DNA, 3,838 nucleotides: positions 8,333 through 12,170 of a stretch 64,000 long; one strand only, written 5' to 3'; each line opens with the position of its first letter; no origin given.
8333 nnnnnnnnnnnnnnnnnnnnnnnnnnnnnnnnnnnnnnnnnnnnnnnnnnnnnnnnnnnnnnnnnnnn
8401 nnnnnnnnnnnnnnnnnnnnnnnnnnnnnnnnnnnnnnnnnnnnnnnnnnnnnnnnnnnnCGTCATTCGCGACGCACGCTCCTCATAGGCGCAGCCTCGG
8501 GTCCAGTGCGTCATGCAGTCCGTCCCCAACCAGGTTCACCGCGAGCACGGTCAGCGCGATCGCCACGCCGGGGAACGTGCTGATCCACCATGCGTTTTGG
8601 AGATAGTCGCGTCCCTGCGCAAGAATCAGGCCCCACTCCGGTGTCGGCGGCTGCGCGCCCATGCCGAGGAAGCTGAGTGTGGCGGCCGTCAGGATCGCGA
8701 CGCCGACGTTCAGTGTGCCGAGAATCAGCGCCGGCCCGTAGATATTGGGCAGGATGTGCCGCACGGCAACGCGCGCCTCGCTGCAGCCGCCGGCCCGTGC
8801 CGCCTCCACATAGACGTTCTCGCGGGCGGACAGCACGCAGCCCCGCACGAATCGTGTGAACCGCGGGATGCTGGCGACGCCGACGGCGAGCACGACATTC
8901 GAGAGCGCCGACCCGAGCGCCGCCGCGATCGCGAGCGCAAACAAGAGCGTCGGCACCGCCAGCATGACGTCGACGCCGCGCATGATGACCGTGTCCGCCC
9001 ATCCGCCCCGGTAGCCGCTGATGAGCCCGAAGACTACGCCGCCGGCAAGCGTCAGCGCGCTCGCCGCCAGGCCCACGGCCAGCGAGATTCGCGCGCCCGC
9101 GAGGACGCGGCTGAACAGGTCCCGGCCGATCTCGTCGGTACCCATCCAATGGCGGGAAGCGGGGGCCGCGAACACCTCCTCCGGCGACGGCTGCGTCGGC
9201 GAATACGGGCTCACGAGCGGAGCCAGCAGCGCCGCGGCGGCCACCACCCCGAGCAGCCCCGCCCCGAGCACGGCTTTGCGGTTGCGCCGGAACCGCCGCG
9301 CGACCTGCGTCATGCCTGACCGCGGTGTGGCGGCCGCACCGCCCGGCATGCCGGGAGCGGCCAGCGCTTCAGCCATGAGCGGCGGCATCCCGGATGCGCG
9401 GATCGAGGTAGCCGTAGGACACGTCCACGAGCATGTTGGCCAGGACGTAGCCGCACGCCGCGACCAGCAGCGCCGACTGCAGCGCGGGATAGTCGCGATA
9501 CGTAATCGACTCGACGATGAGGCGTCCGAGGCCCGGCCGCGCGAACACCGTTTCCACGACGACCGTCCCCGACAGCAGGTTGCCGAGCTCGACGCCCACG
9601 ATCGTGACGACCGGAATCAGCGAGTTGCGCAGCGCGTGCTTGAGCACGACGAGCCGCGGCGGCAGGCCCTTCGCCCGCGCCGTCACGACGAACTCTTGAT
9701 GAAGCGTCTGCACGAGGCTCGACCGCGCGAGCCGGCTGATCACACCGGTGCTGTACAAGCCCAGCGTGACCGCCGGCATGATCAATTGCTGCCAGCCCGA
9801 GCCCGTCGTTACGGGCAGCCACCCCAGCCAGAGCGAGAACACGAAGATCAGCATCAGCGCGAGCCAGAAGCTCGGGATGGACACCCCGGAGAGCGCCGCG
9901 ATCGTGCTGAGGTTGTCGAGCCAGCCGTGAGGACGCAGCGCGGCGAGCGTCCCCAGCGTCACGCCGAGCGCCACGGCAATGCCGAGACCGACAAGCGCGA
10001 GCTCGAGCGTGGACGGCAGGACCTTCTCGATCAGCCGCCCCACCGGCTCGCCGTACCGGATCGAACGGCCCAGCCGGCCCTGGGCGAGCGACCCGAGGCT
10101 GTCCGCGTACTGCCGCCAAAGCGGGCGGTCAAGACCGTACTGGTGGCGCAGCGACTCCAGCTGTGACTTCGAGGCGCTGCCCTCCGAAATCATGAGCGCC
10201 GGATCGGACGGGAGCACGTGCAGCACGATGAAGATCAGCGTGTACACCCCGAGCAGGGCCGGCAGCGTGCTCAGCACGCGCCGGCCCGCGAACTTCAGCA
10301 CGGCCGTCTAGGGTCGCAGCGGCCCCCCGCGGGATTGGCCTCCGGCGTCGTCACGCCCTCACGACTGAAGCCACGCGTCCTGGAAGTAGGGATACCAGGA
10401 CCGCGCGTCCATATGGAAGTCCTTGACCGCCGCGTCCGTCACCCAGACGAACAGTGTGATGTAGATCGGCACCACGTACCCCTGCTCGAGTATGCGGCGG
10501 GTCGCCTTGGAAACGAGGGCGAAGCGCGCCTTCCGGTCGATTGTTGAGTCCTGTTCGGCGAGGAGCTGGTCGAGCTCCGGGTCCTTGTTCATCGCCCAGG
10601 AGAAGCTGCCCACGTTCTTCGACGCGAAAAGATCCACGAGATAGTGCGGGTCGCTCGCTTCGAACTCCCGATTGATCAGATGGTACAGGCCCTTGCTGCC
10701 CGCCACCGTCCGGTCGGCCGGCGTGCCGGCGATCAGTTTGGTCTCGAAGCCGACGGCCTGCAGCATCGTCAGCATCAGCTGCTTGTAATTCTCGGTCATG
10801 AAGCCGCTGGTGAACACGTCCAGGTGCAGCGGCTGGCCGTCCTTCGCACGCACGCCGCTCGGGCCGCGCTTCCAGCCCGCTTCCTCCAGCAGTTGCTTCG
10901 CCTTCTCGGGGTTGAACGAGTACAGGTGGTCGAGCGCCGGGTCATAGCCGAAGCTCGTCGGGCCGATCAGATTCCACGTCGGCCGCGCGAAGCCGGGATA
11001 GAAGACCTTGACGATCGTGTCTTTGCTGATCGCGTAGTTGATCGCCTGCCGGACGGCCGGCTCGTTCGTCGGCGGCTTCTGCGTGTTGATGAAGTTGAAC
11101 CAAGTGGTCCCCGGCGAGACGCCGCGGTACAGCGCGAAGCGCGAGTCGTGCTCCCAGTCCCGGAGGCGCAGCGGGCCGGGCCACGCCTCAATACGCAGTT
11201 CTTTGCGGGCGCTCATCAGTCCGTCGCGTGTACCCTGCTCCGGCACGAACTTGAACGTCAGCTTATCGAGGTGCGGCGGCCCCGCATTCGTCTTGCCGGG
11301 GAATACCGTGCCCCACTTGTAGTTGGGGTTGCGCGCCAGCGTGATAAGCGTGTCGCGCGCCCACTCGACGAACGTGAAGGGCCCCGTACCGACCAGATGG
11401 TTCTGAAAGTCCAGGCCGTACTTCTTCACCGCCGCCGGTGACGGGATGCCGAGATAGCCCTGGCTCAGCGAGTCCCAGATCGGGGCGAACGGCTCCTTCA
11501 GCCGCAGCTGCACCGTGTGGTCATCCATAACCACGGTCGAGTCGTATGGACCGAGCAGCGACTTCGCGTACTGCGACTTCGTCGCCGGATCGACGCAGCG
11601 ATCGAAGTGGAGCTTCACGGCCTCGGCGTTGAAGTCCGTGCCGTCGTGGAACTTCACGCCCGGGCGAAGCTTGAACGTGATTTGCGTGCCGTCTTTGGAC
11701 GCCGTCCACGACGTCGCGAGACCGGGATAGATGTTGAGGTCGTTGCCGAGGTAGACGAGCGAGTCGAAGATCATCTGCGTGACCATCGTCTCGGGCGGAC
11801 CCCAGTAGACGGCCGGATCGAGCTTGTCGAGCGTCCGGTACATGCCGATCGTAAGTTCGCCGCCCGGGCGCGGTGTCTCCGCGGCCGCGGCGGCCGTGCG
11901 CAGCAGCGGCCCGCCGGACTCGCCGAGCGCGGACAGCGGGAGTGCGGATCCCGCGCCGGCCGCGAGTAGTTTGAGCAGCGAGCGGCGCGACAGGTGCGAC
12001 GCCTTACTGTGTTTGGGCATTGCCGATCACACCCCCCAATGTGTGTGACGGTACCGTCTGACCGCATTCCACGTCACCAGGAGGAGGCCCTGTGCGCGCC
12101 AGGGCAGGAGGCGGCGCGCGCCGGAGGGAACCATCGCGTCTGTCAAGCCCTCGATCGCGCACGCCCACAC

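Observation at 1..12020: Importer-linked operon with three tandem diverged MmgE/PrpD paralogues plus OCD, amidohydrolase_2 and two M20 hydrolases: candidate undescribed catabolic pathway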

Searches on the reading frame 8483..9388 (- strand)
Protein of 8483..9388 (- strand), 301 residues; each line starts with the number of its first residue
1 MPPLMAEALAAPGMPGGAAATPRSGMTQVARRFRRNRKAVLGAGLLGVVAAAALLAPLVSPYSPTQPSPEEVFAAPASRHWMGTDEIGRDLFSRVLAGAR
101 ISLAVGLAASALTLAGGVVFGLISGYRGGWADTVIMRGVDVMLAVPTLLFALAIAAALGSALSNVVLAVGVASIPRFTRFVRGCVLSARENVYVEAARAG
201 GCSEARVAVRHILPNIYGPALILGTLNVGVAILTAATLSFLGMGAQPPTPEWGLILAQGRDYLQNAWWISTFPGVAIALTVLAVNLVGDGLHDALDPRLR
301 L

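Call 8: search_protein_families(library=pfam, proteins=[window:8483-9388:-])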
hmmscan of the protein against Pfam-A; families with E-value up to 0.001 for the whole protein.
window:8483-9388:- (301 aa): 2 families
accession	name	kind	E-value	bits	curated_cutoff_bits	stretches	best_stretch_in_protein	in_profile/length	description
PF00528.27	BPD_transp_1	-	1.7e-32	113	26.4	1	117-300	1-183/184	Binding-protein-dependent transport system inner membrane component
PF12911.12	OppC_N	-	1.2e-10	41.5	23.9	1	28-76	5-53/53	N-terminal TM domain of oligopeptide transport permease C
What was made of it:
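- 8483..9376 (-): Permease C (DppC/NikC type, 297 aa). Its start overlaps the PermB stop (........). Pfam BPD_transp_1 2e-32 plus OppC_N (call 8).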

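Call 9: search_protein_families(library=ncbifam, proteins=[window:8483-9388:-], max_evalue=0.00001)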
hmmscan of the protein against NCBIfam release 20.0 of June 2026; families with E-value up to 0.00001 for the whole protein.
window:8483-9388:- (301 aa): 19 families
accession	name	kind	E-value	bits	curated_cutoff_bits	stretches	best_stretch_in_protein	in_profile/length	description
NF011662.0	PRK15082.1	equivalog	6.2e-85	285.2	484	1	18-299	18-300/303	glutathione ABC transporter permease GsiD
NF045476.1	Opp4C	equivalog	1.1e-84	284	350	1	27-298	4-278/278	oligopeptide ABC transporter permease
NF045474.1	Opp2C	equivalog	1.1e-83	280.4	300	1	62-296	2-236/236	nickel transporter permease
NF007376.0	PRK09881.1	equivalog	4.1e-79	265.7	434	1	26-299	20-293/298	D,D-dipeptide ABC transporter permease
TIGR02790.1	nickel_nikC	equivalog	5.6e-79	265.4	358.45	1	42-296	4-258/258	nickel ABC transporter permease subunit NikC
NF045473.1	Opp1C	equivalog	2.9e-78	263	350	1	34-299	2-267/267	nickel/cobalt ABC transporter permease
NF008160.0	PRK10913.1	equivalog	8.6e-76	255.2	483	1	19-300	12-299/300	dipeptide ABC transporter permease DppC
NF007738.0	PRK10417.1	equivalog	1.3e-71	241.4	335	1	36-299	8-271/277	nickel ABC transporter permease subunit NikC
NF045475.1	Opp3C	equivalog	2.2e-57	194.7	450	1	78-300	106-328/328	oligopeptide ABC transporter permease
NF011935.0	PRK15406.1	equivalog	4.4e-57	194.1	433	1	23-299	23-301/302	oligopeptide ABC transporter permease OppC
NF047573.1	opine_perm_CntC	exception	8.3e-56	189.3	440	1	31-299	3-271/271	staphylopine uptake ABC transporter permease subunit CntC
NF011691.0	PRK15111.1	equivalog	1.5e-43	149.5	379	1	24-295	14-291/296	putrescine export ABC transporter permease SapC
NF043080.1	MMSYN1_0166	equivalog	1.4e-35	122.7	370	1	27-299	28-305/307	oligopeptide ABC transporter permease OppC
NF011596.0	PRK15021.1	subfamily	9.9e-30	103.7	439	1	73-298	113-338/341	microcin C ABC transporter permease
NF045470.1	Opp2B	equivalog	5.5e-08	32.3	350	0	163-231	167-238/300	nickel ABC transporter permease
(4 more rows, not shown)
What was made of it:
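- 8483..9376 (-): GsiD 285, Opp4C 284 and Opp2C 280 of 300 bits (call 9).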

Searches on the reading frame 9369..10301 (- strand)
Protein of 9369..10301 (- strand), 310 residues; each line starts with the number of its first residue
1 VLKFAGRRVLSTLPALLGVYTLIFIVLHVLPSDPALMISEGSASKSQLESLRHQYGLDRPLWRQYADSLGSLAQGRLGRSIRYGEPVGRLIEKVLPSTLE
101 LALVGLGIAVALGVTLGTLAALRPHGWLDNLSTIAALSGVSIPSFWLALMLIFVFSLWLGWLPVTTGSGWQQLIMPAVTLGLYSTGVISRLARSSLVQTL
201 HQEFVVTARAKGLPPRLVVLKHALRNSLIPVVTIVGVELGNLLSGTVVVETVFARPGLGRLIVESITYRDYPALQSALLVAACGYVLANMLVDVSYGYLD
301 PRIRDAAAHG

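Call 8: search_protein_families(library=pfam, proteins=[window:9369-10301:-])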
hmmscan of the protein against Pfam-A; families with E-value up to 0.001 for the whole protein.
window:9369-10301:- (310 aa): 2 families
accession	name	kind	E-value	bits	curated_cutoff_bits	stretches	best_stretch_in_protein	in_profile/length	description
PF00528.27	BPD_transp_1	-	2.3e-42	145.2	26.4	1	113-304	1-183/184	Binding-protein-dependent transport system inner membrane component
PF19300.4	BPD_transp_1_N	-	2.3e-10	41.1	23.8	1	1-76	1-76/114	Binding-prot-dependent transport system membrane comp, N-term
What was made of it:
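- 9369..10301 (-): Permease B (DppB/NikB type, 310 aa). Pfam BPD_transp_1 2e-42 plus BPD_transp_1_N (call 8).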

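Call 9: search_protein_families(library=ncbifam, proteins=[window:9369-10301:-], max_evalue=0.00001)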
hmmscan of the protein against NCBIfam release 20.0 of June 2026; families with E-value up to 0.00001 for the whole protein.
window:9369-10301:- (310 aa): 16 families
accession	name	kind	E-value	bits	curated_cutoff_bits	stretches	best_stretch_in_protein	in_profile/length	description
NF045470.1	Opp2B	equivalog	3.7e-97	325.1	350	1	8-304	1-300/300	nickel ABC transporter permease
NF011661.0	PRK15081.1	equivalog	2.2e-84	283.5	463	1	1-304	1-304/306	glutathione ABC transporter permease GsiC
TIGR02789.1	nickel_nikB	equivalog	9.9e-83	278.1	447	1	1-305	1-308/314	nickel ABC transporter permease subunit NikB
NF045469.1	Opp1B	equivalog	6.1e-78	262.4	380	1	1-304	1-307/307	nickel/cobalt ABC transporter permease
NF007677.0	PRK10352.1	equivalog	4.2e-77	259.3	433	1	1-306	1-309/314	nickel ABC transporter permease subunit NikB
NF045471.1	Opp3B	equivalog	3.1e-73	246.9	480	1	1-305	1-304/308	oligopeptide ABC transporter permease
NF045472.1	Opp4B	equivalog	4.4e-69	233.2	450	1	1-304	1-319/319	oligopeptide ABC transporter permease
NF007008.0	PRK09471.1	equivalog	1.2e-64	218.7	388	1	1-304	1-305/306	oligopeptide ABC transporter permease OppB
NF008161.0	PRK10914.1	equivalog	4.7e-62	210.1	590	2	172-305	204-337/339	dipeptide ABC transporter permease DppB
NF011690.0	PRK15110.1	equivalog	1e-39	136.9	432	2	61-165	40-144/321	putrescine export ABC transporter permease SapB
NF011712.0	PRK15133.1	subfamily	8.2e-29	100.7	445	1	49-303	87-359/364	microcin C ABC transporter permease YejB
NF043081.1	MMSYN1_0165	equivalog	6.2e-24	84.7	350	1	83-304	163-385/388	oligopeptide ABC transporter permease OppB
NF045476.1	Opp4C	equivalog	6.5e-09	35.5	350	1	99-258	80-221/278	oligopeptide ABC transporter permease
NF045474.1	Opp2C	equivalog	8.4e-08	32.1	300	1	97-243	41-172/236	nickel transporter permease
TIGR02790.1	nickel_nikC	equivalog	3.1e-07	30.2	358.45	1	97-243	63-194/258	nickel ABC transporter permease subunit NikC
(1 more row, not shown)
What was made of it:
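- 9369..10301 (-): Just under the S. aureus Opp2B nickel-permease cut-off at 325 of 350 bits; GsiC scores 284 (call 9).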

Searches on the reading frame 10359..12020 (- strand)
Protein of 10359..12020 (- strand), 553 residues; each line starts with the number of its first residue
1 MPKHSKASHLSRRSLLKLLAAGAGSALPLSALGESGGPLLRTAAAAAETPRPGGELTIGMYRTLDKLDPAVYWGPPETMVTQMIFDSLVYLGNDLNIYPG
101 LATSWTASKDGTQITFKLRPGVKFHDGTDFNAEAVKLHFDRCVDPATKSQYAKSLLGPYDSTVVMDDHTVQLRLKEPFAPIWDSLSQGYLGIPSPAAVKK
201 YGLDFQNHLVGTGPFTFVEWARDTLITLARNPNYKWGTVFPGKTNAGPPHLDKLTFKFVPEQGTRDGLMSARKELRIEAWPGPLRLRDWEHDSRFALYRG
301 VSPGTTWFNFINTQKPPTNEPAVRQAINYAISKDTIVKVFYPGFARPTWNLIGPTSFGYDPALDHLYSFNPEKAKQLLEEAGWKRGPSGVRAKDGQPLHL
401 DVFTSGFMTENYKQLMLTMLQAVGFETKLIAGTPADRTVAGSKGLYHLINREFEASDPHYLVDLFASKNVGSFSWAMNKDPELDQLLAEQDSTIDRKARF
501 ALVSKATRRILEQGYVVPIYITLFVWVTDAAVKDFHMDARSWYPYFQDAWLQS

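Call 8: search_protein_families(library=pfam, proteins=[window:10359-12020:-])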
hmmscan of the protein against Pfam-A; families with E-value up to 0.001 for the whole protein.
window:10359-12020:- (553 aa): 1 family
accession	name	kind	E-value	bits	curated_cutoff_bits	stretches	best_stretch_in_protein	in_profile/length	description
PF00496.27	SBP_bac_5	-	6.4e-78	262.9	32.4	1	97-468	2-363/368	Bacterial extracellular solute-binding proteins, family 5 Middle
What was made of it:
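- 10359..12020 (-): Family-5 solute-binding protein (553 aa) with a twin-arginine signal (SRRSLLK) and no lipobox Cys. First gene of the operon. Pfam SBP_bac_5 6e-78 (call 8).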

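Call 9: search_protein_families(library=ncbifam, proteins=[window:10359-12020:-], max_evalue=0.00001)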
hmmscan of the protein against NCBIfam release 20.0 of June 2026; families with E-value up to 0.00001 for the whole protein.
window:10359-12020:- (553 aa): 11 families
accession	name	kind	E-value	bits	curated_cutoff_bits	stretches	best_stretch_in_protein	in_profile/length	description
TIGR02294.1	nickel_nikA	equivalog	5.6e-55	186.8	393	1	55-536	7-487/501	nickel ABC transporter substrate-binding protein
TIGR04028.1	SBP_KPN_01854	hypoth_equivalog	4.2e-53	180.7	468.5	1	76-551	22-508/509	TIGR04028 family ABC transporter substrate-binding protein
NF011942.0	PRK15413.1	equivalog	1.4e-49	169.2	594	1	77-537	51-498/512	glutathione ABC transporter substrate-binding protein GsiB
NF047575.1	opine_bind_CntA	exception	4.8e-41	140.9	800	2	52-238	35-218/535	staphylopine-dependent metal ABC transporter substrate-binding lipoprotein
NF045468.1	Opp5A_nikA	equivalog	1.5e-34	119.3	600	1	61-404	25-338/488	nickel ABC transporter substrate-binding protein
NF043070.1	DppA_dipep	equivalog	1.2e-30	106.6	1005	1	84-386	60-371/535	dipeptide ABC transporter periplasmic-binding protein DppA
NF045467.1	Opp4A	equivalog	7.9e-29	100.3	650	2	318-436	314-437/556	oligopeptide ABC transporter substrate-binding protein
NF011684.0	PRK15104.1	equivalog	1.9e-22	79.7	947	1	65-234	50-236/543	oligopeptide ABC transporter substrate-binding protein OppA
NF011689.0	PRK15109.1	equivalog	2.5e-18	66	560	1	96-383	78-373/547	ABC transporter substrate-binding protein SapA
NF007287.0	PRK09755.1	equivalog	2.6e-12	46.3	1098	1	81-155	60-134/535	ABC transporter substrate-binding protein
NF010149.0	PRK13626.1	equivalog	2.9e-06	26.2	476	0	57-222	123-278/552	HTH-type transcriptional regulator SgrR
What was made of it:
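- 10359..12020 (-): It falls below every NCBIfam cut-off; the best is NikA at 187 of 393 bits (call 9).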

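Call 31: search_solved_structures(query=window:10359-12020:-, max_evalue=1e-20)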
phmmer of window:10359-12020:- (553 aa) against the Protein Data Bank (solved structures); distinct sequences matched with E-value up to 1e-20: 37.
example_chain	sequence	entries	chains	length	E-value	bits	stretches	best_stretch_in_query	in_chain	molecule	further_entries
5u4o_A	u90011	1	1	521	2.9e-43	152.1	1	45-538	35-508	ABC transporter substrate-binding protein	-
1uqw_A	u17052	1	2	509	7.1e-41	144.1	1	76-521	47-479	PUTATIVE BINDING PROTEIN YLIB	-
4oer_A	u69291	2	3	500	2.6e-38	135.7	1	66-521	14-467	NikA protein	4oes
3m8u_A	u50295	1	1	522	1.5e-36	129.8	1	79-537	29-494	Heme-binding protein A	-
8upi_A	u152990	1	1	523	3.1e-35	125.5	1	51-495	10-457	Peptide ABC transporter substrate-binding protein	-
3qim_A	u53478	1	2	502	1.1e-34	123.7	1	62-525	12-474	Nickel-binding periplasmic protein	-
9t0v_A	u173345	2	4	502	3.1e-34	122.2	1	62-525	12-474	Nickel-binding periplasmic protein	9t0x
3mzb_A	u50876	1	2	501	5.3e-34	121.5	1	62-525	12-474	Nickel-binding periplasmic protein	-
1zlq_A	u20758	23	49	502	5.3e-34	121.5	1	62-525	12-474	Nickel-binding periplasmic protein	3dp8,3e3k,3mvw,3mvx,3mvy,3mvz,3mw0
1uiu_A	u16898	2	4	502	5.5e-34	121.4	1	62-525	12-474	Nickel-binding periplasmic protein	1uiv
8spm_A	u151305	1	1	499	5.6e-34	121.4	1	63-525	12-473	Nickel ABC transporter, nickel/metallophore periplasmic binding protein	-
6ofq_A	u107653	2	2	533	7.4e-34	121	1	47-386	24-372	Heme-binding protein A / AI-2 binding protein A | Heme-binding protein A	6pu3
2noo_A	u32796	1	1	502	7.8e-34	120.9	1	75-525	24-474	Nickel-binding periplasmic protein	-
1dpp_A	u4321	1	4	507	4.4e-33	118.4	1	95-387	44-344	DIPEPTIDE BINDING PROTEIN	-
1dpe_A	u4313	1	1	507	4.4e-33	118.4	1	95-387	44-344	DIPEPTIDE-BINDING PROTEIN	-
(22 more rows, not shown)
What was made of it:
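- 10359..12020 (-): Nearest PDB entries are 5u4o, GsiB/YliB 1uqw, NikA 4oer and HbpA 3m8u (call 31).
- Closest known: Nik/Cnt/Gsi/Dpp. Same: GsiB, NikA and HbpA are the nearest solved SBPs (calls 9, 31).
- PDB neighbours include NikA proteins (call 31). GsiB, HbpA and DppA are equally close to the SBP (call 31).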
